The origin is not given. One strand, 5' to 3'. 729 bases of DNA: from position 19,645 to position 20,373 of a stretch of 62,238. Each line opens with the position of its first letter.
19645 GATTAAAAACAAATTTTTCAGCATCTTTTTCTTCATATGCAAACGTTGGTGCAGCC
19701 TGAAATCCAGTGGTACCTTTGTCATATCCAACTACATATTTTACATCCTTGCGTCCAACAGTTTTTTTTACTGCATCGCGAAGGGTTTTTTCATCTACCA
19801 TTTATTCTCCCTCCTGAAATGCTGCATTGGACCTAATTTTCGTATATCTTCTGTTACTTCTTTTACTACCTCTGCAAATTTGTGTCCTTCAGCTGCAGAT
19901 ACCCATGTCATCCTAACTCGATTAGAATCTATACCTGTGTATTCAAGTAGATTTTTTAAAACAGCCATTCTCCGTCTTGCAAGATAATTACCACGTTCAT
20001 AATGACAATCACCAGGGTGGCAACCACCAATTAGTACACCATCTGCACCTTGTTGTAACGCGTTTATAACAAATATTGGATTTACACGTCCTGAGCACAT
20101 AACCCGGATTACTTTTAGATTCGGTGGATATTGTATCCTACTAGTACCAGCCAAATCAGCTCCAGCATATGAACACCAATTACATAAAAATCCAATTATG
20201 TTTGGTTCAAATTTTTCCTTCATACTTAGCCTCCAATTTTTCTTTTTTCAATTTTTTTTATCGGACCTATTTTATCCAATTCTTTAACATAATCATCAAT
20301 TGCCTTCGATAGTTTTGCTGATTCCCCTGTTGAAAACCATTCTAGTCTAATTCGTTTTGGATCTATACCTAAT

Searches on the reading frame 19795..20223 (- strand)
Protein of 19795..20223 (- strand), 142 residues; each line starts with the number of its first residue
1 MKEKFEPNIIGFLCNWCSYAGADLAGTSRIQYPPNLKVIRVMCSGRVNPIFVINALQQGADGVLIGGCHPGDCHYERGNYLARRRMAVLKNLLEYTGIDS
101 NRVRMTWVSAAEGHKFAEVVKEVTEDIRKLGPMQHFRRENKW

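Call 4: search_protein_families(library=pfam, proteins=[window:19795-20223:-], max_evalue=0.01)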
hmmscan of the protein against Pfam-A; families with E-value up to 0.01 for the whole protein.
window:19795-20223:- (142 aa): 1 family
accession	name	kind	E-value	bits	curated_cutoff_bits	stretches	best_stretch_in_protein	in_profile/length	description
PF02662.21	FlpD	-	2.1e-58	196.1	22.3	1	9-131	1-123/123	Methyl-viologen-reducing hydrogenase, delta subunit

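Call 11: search_protein_families(library=ncbifam, proteins=[window:19795-20223:-], max_evalue=0.00001)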
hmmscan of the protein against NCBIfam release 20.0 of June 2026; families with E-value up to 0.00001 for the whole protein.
window:19795-20223:- (142 aa): 3 families
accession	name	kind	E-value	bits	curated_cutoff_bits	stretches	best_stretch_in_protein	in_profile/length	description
NF040770.1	hetero_SS_HdrA2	exception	7.2e-57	193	1100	1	4-134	645-775/777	CoB-CoM heterodisulfide reductase HdrA2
NF045873.1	F420_non_VhuD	exception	4.3e-41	140.1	215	1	6-132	1-127/132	F420-non-reducing hydrogenase iron-sulfur subunit VhuD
NF041891.1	hdrA_Methbact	equivalog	3.3e-15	55.4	1300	1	2-129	639-760/762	ferredoxin:CoB-CoM heterodisulfide reductase subunit HdrA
